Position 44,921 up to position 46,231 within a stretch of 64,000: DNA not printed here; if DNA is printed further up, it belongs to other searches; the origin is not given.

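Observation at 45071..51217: Radical SAM - YkgJ - archease - RtcB - ferritin-like - PolX neighbourhood (nucleic-acid repair cluster)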

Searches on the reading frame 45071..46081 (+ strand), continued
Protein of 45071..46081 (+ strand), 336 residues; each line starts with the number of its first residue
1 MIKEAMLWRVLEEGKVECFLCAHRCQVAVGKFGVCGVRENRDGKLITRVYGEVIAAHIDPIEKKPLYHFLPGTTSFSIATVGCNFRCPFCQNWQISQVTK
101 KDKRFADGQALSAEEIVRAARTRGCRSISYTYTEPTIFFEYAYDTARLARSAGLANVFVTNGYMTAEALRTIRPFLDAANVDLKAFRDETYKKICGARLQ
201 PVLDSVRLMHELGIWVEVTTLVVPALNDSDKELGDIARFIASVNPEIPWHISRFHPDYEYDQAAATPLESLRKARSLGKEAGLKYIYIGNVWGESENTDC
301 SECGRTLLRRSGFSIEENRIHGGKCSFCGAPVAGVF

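Call 61: predict_structure(alignment_id=A1)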
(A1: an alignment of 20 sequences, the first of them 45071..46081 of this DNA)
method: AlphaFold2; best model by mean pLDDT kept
length: 336 residues; sequences in the alignment: 20
mean_pLDDT: 71.0   pTM: 0.74
mean pLDDT of the five models: 71.0, 61.2, 60.0, 57.9, 57.4
residues with pLDDT >= 90: 30; 70-90: 171; 50-70: 86; < 50: 49
segments of 3 or more residues with pLDDT < 50: 32-36, 81-106, 133-137, 190-197, 258-260
pLDDT, mean of each block of 10 residues (from residue 1): 73 70 60 51 65 52 59 70 41 35 48 83 83 56 85 83 74 86 62 43 79 86 81 88 88 61 73 92 85 73 86 79 90 78
secondary structure, 60 per line:
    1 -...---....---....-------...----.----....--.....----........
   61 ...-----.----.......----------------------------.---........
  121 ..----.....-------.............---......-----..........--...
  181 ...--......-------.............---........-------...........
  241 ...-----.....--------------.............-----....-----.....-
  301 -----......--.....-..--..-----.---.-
elements in order: E2-4 E8-11 E15-18 E26-28 E38-41 E44-48 E53-60 E74-80 H113-122 E127-131 H139-151 E155-160 H166-175 E178-183 H186-191 H199-211 E215-222 H230-243 E249-253 H268-280 E286-289 E295-299 E306-311 E314-318

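Call 63: fold_search(model_id=the predicted structure, library=pdb)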
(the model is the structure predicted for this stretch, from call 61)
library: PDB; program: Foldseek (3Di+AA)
matches with E <= 10: 1812; with E <= 0.001: 103
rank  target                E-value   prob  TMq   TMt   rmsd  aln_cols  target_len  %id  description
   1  3c8f                  4.4e-12  1.00  0.53  0.70   5.8       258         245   16  4Fe-4S-Pyruvate formate-lyase Activating Enzyme with partially disordered AdoMet (released 2008-10-28)
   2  8fo0                  5.3e-12  1.00  0.54  0.72   5.7       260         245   17  The structure of a crystallizable variant of E. coli pyruvate formate-lyase activating enzyme bound to a partially cleav (released 2023-05-24)
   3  3cb8_A                3.9e-11  1.00  0.53  0.70   5.9       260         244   16  4Fe-4S-Pyruvate formate-lyase activating enzyme in complex with AdoMet and a peptide substrate (released 2008-10-28)
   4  7jmb_A                2.5e-08  1.00  0.43  0.53   3.7       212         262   16  Crystal structure of Nitrogenase iron-molybdenum cofactor biosynthesis enzyme NifB from Methanothermobacter thermautot (released 2020-10-28)
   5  7bi7_B                3.4e-08  1.00  0.43  0.52   7.3       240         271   16  An Unexpected P-Cluster like Intermediate En Route to the Nitrogenase FeMo-co (released 2021-03-10)
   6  3can                  4.3e-08  1.00  0.41  0.81   3.2       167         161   17  Crystal structure of a domain of pyruvate-formate lyase-activating enzyme from Bacteroides vulgatus ATCC 8482 (released 2008-03-04)
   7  7bi7_A                2.5e-07  1.00  0.43  0.50   8.0       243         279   16  An Unexpected P-Cluster like Intermediate En Route to the Nitrogenase FeMo-co (released 2021-03-10)
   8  5ff2                  5.6e-07  1.00  0.43  0.41   5.2       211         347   16  HydE from T. maritima in complex with (2R,4R)-TDA (released 2016-04-06)
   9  5few                  6.7e-07  1.00  0.43  0.42   5.2       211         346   16  HydE from T. maritima in complex with S-adenosyl-L-cysteine (final product) (released 2016-04-06)
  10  7jma                  9.7e-07  1.00  0.42  0.63   3.8       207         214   15  Crystal structure of the apo form of Nitrogenase iron-molybdenum cofactor biosynthesis enzyme NifB from Methanothermobac (released 2020-10-28)
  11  3cix                  1.0e-06  1.00  0.43  0.42   5.2       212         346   16  X-RAY structure of the [FeFe]-hydrogenase maturase HydE from thermotoga maritima in complex with thiocyanate (released 2008-04-08)
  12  5fep                  1.0e-06  1.00  0.43  0.41   5.2       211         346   16  HydE from T. maritima in complex with (2R,4R)-MeTDA (released 2016-04-06)
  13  3ciw                  1.8e-06  1.00  0.43  0.41   5.2       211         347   16  X-RAY structure of the [FeFe]-hydrogenase maturase HydE from thermotoga maritima (released 2008-04-08)
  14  3iiz                  2.4e-06  1.00  0.42  0.41   5.2       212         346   17  X-ray structure of the FeFe-hydrogenase maturase HydE from T. maritima in complex with S-adenosyl-L-methionine (released 2009-09-22)
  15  8qmk                  3.1e-06  1.00  0.45  0.42   4.8       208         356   17  Enzymatically-produced complex-B bound TmHydE structure (released 2023-11-22)
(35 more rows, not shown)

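Call 67: search_protein_families(library=padloc, max_evalue=0.001, proteins=[window:45071-46081:+])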
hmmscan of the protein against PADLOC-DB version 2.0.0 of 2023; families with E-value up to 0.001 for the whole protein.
window:45071-46081:+ (336 aa): 3 families
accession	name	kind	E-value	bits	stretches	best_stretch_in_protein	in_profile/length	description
PDLC02903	pVip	-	1e-08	33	1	81-246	8-164/257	Viperins not associated with kinases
PDLC02904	pVip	-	2.1e-08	32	1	82-257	12-178/262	Viperins associated with kinases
PDLC02905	pVip-kinase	-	0.00017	19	1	82-197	191-305/474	Viperin-kinase fusion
